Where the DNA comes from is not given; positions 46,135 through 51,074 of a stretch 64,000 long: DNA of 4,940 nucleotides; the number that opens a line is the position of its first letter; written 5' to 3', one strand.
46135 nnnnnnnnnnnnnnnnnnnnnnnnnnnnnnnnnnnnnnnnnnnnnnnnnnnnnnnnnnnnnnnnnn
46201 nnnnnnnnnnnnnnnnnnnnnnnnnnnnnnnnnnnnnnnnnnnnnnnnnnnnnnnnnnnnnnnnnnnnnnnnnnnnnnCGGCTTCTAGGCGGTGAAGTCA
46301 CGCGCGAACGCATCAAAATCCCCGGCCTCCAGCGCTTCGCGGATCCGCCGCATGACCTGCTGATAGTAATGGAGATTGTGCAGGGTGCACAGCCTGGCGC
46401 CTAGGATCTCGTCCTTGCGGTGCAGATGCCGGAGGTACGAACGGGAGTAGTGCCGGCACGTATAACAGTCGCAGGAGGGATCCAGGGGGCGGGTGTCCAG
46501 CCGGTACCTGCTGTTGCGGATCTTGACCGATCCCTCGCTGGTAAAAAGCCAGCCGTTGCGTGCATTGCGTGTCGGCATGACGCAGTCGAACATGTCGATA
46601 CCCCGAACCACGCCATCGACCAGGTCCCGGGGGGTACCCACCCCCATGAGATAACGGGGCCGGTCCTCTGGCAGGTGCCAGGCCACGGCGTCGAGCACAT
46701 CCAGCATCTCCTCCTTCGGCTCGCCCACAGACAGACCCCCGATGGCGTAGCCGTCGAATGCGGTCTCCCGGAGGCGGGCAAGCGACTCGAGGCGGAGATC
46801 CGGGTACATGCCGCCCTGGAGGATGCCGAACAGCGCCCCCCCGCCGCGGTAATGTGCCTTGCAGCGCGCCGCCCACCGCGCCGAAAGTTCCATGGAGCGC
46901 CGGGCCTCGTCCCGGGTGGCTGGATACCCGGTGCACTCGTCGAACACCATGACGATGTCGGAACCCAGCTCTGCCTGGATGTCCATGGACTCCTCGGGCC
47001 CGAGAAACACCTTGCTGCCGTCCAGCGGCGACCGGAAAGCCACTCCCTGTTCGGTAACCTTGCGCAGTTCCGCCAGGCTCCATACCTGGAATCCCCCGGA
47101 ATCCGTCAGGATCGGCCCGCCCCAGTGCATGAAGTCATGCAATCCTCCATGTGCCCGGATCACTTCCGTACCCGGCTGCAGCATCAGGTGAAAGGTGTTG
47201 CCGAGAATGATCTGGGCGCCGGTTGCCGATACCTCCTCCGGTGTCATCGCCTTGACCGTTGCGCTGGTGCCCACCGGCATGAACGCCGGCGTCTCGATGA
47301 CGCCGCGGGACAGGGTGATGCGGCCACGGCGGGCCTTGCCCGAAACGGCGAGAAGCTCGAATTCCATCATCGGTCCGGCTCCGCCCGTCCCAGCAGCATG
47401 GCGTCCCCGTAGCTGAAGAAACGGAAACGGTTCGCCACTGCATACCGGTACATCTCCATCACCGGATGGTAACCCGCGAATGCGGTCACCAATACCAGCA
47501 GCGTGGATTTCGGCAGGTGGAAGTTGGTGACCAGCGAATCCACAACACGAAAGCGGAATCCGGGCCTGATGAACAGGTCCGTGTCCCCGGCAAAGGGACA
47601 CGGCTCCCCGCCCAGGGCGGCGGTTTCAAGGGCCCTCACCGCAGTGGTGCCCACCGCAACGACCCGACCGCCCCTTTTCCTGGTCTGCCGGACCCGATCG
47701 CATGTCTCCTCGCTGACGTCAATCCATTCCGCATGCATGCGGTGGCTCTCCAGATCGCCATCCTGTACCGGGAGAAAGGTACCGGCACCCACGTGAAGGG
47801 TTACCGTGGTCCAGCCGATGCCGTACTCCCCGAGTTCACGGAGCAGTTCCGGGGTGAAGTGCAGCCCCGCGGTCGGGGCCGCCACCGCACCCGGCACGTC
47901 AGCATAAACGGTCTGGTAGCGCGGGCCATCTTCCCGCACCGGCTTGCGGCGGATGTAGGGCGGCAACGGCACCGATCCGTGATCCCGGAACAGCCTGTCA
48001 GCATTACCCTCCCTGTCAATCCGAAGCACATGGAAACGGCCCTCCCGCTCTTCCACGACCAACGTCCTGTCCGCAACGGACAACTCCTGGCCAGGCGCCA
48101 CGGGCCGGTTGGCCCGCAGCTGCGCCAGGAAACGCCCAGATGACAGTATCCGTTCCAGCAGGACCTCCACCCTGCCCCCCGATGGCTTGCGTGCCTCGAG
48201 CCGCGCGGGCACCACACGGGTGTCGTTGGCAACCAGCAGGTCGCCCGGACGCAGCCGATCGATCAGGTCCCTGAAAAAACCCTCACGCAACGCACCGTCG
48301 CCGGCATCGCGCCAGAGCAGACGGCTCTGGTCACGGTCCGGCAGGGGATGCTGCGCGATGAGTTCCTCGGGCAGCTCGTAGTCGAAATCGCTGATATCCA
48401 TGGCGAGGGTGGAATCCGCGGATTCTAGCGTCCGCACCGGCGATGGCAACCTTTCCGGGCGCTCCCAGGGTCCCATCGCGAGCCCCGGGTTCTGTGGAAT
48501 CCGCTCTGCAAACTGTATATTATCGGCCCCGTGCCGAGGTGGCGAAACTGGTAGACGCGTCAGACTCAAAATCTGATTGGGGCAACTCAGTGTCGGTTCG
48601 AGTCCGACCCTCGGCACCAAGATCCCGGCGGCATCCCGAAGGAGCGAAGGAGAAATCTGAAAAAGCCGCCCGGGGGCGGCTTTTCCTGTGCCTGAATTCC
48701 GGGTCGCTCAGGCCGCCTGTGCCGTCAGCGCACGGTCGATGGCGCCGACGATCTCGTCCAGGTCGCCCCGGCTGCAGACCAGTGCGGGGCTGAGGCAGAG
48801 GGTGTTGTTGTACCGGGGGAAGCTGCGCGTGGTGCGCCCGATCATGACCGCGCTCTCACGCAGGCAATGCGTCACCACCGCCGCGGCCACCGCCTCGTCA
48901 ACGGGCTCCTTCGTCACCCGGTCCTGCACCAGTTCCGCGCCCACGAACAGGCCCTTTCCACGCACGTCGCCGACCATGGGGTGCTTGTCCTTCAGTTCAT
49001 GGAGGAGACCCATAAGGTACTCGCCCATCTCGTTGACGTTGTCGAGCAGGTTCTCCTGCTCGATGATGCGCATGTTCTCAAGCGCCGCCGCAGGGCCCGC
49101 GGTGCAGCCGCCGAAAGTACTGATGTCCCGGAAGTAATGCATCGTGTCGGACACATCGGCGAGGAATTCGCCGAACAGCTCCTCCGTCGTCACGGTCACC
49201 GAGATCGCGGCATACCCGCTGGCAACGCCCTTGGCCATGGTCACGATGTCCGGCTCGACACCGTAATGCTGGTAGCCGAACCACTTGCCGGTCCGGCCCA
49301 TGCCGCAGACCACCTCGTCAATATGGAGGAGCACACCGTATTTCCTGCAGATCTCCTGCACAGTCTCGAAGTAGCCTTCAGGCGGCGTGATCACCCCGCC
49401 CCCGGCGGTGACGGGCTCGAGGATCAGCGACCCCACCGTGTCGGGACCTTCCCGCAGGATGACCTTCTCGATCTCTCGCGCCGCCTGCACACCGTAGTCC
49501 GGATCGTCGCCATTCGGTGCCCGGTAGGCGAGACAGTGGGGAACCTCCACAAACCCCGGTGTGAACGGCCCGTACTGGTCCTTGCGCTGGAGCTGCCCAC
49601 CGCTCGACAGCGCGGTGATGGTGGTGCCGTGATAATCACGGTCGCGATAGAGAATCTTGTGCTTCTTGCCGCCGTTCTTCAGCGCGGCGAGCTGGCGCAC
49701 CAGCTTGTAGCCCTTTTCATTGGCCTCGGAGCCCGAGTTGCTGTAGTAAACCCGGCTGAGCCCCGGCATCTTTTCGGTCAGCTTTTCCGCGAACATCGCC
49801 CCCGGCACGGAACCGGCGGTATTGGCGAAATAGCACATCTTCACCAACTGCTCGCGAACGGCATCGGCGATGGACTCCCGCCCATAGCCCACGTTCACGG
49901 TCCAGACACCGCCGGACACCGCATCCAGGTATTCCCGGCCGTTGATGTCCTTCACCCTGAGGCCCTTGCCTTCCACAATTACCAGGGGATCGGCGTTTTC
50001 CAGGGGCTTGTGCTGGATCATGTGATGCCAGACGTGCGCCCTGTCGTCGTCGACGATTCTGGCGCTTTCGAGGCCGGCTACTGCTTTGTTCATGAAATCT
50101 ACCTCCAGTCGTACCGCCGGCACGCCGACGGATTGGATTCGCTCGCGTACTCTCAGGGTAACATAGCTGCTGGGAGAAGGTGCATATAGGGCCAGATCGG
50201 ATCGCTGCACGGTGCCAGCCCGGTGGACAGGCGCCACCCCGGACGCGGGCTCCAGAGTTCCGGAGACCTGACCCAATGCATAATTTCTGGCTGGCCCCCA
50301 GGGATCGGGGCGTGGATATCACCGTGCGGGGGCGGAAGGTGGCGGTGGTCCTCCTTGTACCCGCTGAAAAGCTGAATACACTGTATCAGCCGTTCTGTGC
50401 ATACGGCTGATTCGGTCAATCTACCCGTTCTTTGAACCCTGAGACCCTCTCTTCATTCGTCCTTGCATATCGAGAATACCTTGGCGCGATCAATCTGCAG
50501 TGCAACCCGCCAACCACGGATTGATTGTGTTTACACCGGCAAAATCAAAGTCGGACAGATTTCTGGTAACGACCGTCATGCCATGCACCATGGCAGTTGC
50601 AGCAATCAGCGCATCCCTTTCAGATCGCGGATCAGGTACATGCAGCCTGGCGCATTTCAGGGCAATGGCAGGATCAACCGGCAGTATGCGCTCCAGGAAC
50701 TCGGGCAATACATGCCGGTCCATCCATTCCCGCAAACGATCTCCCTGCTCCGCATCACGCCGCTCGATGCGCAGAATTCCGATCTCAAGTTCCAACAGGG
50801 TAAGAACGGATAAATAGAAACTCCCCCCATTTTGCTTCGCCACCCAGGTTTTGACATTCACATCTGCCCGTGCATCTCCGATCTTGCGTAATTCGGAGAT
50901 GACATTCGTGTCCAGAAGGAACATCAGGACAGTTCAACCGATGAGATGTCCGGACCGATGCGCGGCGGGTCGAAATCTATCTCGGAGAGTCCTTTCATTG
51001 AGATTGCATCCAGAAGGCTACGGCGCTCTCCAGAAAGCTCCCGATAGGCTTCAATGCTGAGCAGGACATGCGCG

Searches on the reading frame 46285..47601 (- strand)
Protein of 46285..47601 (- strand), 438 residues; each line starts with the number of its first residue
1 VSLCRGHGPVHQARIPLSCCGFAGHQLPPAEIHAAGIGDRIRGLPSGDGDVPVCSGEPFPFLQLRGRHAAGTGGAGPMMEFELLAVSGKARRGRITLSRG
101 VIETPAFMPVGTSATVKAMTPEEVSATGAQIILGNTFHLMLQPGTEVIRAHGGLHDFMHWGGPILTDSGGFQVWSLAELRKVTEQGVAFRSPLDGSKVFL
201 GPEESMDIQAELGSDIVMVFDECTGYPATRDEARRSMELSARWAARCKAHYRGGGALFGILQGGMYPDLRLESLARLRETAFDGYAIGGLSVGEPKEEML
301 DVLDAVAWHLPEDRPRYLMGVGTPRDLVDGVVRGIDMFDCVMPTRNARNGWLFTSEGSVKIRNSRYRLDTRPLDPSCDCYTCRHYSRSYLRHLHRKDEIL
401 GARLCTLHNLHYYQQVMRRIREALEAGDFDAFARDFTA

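Call 28: search_protein_families(library=pfam, max_evalue=0.001, proteins=[window:46285-47601:-])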
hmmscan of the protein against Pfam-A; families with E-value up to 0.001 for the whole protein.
window:46285-47601:- (438 aa): 1 family
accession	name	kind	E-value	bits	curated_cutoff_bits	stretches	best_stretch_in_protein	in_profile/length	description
PF01702.25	TGT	-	3e-164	546.7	26.3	1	89-437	2-352/357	Queuine tRNA-ribosyltransferase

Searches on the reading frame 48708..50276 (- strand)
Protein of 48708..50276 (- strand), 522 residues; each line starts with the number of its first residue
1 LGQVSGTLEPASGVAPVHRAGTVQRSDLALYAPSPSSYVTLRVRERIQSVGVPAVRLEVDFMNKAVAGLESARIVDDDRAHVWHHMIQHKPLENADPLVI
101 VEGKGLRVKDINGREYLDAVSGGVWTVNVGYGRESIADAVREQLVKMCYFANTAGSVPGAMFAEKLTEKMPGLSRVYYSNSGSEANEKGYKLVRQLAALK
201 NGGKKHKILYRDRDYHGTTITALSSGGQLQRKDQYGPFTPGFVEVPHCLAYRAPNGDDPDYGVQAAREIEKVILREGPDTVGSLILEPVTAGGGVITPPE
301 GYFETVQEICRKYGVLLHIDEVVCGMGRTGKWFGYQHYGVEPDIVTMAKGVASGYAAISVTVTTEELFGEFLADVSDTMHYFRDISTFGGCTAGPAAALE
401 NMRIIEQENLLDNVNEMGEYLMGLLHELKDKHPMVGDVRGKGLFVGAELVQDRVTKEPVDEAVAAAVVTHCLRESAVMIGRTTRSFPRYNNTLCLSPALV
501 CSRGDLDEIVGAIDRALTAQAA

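Call 28: search_protein_families(library=pfam, max_evalue=0.001, proteins=[window:48708-50276:-])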
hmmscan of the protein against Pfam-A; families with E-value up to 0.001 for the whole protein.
window:48708-50276:- (522 aa): 1 family
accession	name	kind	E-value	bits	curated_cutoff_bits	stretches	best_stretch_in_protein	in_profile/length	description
PF00202.27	Aminotran_3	-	1.2e-87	294.7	30.5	1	97-517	10-403/403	Aminotransferase class-III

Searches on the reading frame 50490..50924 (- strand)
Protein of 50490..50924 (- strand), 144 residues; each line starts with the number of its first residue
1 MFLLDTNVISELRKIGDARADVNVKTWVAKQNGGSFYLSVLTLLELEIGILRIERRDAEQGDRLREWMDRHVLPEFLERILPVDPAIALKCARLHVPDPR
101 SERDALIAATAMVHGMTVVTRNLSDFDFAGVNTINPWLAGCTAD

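Call 60: search_protein_families(library=pfam, max_evalue=0.001, proteins=[window:50490-50924:-])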
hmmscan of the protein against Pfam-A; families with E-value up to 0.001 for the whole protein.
window:50490-50924:- (144 aa): 1 family
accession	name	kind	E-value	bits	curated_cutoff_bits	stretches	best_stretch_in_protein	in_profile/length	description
PF01850.27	PIN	-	5.9e-14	53.2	23.6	1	3-122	2-111/120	PIN domain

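Call 76: search_protein_families(library=padloc, max_evalue=0.001, proteins=[window:50490-50924:-])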
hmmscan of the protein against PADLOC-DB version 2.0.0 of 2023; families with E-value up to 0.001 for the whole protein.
window:50490-50924:- (144 aa): 0 families
